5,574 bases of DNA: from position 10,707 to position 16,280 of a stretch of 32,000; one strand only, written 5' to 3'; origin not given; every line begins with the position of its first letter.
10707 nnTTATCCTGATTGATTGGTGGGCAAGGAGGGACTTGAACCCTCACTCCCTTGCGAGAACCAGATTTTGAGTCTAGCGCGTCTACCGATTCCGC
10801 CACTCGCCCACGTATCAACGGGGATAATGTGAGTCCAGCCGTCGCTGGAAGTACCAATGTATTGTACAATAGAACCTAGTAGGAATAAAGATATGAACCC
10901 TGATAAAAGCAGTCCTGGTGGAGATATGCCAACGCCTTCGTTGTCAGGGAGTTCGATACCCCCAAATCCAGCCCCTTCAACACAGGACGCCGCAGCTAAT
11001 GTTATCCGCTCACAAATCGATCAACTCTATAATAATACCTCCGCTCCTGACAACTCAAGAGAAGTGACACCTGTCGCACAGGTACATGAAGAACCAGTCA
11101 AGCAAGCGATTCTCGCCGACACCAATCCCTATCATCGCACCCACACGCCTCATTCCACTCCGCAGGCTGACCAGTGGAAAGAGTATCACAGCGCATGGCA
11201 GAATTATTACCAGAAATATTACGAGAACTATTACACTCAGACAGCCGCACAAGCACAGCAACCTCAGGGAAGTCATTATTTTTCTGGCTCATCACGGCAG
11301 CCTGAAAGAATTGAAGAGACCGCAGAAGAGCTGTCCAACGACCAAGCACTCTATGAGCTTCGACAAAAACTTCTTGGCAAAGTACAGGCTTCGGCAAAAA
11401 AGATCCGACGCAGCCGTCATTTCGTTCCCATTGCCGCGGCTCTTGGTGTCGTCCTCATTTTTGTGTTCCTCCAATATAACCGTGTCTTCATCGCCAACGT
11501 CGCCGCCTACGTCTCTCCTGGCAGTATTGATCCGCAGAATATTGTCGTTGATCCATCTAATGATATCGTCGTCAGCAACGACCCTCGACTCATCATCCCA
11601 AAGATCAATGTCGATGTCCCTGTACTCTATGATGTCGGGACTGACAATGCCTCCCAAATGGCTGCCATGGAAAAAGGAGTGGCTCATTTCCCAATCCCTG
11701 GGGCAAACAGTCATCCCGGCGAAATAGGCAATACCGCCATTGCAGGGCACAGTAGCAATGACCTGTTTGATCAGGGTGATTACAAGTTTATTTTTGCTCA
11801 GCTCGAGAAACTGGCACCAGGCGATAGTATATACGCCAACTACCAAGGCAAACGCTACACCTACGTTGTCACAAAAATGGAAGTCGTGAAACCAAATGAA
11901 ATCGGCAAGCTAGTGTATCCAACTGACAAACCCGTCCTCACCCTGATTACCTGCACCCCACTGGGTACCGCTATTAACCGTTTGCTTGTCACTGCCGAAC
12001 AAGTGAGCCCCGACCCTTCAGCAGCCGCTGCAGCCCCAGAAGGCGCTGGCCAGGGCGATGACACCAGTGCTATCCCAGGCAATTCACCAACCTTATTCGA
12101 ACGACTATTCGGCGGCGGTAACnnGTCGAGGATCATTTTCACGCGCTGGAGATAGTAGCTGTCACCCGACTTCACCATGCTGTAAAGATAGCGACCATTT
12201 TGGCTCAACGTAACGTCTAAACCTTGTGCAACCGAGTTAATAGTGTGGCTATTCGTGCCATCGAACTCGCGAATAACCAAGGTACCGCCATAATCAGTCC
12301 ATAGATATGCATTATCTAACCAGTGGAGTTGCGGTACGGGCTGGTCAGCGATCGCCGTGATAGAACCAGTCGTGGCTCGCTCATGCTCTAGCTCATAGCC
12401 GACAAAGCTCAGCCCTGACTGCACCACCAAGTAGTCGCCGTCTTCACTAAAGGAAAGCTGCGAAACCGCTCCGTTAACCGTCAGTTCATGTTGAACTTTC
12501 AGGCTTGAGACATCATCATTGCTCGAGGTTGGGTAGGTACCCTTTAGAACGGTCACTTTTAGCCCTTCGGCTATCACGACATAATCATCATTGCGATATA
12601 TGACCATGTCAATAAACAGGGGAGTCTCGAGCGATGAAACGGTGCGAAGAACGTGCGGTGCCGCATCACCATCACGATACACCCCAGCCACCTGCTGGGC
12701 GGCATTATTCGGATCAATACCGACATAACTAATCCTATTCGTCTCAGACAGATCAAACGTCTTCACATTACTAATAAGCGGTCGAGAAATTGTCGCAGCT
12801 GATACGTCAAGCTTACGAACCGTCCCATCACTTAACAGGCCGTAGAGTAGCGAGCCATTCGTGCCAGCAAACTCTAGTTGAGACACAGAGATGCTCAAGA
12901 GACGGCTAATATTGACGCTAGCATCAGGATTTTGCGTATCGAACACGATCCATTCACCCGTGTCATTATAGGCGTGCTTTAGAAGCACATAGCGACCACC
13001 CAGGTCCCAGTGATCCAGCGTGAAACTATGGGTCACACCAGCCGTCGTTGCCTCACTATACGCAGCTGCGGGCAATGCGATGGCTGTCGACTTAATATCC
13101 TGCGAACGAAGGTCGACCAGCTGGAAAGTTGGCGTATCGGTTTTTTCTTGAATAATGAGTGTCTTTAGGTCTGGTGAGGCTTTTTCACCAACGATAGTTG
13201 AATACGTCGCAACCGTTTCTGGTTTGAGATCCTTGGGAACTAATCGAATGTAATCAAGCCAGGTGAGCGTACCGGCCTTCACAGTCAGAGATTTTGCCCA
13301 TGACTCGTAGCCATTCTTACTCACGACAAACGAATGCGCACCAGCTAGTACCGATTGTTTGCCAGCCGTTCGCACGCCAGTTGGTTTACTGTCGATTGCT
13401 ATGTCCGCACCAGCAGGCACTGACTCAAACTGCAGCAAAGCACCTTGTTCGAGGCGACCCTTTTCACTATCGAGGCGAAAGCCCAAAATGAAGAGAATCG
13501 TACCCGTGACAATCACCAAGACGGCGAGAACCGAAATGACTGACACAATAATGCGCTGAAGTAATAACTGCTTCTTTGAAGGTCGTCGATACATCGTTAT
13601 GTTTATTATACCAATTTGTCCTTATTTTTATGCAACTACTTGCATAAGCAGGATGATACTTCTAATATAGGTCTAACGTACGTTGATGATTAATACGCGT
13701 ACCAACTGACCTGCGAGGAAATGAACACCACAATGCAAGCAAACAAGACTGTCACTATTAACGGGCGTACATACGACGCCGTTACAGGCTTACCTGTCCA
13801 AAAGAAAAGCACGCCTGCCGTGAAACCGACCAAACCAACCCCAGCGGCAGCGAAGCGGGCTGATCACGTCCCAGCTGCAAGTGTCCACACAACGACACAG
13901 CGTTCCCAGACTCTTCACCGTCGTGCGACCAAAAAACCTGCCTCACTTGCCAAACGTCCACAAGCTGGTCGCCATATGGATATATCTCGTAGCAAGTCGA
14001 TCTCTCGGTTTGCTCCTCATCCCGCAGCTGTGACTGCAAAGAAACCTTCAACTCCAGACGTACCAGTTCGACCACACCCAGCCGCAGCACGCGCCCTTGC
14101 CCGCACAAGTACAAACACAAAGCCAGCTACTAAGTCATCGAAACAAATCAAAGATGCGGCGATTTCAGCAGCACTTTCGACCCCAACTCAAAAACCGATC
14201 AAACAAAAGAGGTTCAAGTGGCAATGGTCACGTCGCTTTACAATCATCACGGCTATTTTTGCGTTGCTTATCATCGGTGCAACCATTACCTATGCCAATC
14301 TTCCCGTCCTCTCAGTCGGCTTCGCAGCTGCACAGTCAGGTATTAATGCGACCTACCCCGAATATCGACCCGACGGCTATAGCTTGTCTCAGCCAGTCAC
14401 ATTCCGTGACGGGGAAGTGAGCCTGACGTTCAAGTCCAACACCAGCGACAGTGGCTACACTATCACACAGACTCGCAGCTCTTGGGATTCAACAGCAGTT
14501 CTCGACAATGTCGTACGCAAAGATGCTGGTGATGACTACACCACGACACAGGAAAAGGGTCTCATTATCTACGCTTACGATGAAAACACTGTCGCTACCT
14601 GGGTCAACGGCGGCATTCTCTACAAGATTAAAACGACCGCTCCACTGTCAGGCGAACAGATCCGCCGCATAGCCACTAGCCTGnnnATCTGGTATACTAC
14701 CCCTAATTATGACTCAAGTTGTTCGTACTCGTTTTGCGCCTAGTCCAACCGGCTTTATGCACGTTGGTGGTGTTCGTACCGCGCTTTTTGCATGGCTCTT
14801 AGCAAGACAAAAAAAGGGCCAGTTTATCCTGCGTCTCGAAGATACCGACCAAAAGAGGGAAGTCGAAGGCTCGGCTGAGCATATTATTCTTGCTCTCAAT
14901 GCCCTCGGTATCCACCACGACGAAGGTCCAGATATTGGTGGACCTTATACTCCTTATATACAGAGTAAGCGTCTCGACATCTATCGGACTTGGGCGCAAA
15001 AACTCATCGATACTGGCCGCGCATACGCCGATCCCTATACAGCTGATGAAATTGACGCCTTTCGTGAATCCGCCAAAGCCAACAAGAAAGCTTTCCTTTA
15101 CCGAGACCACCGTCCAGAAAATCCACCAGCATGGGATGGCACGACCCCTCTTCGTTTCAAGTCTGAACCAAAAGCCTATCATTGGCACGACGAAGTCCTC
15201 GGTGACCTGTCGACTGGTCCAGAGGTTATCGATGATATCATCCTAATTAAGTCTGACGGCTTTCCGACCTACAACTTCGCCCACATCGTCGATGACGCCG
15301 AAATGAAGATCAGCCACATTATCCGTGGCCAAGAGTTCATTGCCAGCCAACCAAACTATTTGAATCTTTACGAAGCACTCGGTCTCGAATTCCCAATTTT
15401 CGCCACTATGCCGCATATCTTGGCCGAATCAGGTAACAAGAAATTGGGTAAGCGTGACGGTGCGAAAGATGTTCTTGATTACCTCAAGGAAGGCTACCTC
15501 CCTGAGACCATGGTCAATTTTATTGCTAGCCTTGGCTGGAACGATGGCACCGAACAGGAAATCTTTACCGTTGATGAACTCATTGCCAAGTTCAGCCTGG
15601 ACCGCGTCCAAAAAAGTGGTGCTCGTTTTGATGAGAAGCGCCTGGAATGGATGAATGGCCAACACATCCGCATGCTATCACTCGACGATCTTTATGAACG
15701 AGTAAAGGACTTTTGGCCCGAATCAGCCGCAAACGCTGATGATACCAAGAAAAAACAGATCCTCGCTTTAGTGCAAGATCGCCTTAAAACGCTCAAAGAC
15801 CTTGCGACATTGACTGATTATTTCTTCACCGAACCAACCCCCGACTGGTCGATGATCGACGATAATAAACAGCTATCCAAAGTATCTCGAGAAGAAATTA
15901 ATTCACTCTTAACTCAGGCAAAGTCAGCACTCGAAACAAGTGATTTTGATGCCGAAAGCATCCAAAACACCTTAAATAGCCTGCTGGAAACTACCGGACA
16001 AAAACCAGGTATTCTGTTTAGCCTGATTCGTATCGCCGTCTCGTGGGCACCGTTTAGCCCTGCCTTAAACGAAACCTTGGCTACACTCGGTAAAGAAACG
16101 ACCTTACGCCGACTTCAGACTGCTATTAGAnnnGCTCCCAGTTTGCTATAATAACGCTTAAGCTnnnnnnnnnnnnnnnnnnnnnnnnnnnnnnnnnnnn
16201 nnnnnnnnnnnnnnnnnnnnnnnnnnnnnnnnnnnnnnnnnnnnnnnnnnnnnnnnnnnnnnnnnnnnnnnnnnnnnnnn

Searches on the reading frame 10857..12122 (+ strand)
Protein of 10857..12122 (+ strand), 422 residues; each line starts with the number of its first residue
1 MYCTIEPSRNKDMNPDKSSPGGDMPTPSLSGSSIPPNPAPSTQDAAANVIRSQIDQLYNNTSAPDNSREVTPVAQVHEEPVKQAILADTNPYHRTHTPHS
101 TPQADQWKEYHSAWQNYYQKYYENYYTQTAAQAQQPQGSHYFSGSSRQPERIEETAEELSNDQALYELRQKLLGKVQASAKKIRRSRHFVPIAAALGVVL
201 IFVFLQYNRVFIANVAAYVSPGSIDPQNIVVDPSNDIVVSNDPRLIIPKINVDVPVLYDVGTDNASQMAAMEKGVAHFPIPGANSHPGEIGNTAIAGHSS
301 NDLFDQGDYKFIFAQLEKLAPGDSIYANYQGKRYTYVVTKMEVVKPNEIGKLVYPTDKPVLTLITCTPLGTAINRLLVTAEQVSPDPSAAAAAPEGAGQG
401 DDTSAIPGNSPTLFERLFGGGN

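Call 9: search_protein_families(library=pfam, proteins=[window:10857-12122:+], max_evalue=0.001)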
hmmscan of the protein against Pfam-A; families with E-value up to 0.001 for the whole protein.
window:10857-12122:+ (422 aa): 1 family
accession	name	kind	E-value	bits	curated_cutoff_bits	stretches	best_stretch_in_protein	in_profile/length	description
PF04203.18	Sortase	-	1.1e-25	90.2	26.6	1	246-383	2-125/125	Sortase domain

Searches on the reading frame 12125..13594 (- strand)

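Call 10: search_protein_families(library=pfam, proteins=[window:12125-13594:-], max_evalue=0.001)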
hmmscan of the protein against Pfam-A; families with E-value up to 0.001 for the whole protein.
window:12125-13594:- (490 aa): 2 families
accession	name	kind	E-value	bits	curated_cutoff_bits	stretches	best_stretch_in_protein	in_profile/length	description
PF08308.17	PEGA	-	1.8e-08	34.6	20.8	1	56-115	6-65/71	PEGA domain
PF16755.11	Beta-prop_NUP159_NUP214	-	0.00014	21.7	29.6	0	213-301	81-174/366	NUP159/214 beta propeller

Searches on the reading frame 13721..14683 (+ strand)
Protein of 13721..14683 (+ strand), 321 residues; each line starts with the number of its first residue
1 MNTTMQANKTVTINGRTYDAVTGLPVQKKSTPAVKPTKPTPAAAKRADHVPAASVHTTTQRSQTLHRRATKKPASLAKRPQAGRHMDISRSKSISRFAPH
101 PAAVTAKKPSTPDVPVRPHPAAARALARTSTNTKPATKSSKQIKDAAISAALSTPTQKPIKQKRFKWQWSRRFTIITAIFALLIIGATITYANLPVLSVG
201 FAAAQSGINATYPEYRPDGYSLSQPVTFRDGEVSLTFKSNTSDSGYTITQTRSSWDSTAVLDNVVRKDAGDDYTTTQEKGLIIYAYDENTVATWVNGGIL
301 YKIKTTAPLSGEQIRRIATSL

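Call 10: search_protein_families(library=pfam, proteins=[window:13721-14683:+], max_evalue=0.001)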
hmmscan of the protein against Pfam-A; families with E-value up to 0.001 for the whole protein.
window:13721-14683:+ (321 aa): 1 family
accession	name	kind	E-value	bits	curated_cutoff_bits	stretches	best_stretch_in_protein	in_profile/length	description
PF14285.11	DUF4367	-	2e-05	25.4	22.1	1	213-321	4-110/110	Domain of unknown function (DUF4367)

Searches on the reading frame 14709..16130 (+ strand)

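Call 10: search_protein_families(library=pfam, proteins=[window:14709-16130:+], max_evalue=0.001)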
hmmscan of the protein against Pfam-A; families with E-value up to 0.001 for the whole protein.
window:14709-16130:+ (474 aa): 2 families
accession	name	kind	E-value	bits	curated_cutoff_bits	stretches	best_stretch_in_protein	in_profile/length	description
PF00749.27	tRNA-synt_1c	-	1.4e-81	274.3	23.4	1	5-314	2-314/314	tRNA synthetases class I (E and Q), catalytic domain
PF19269.4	Anticodon_2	-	3.5e-27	96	23.6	1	328-473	2-141/141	Anticodon binding domain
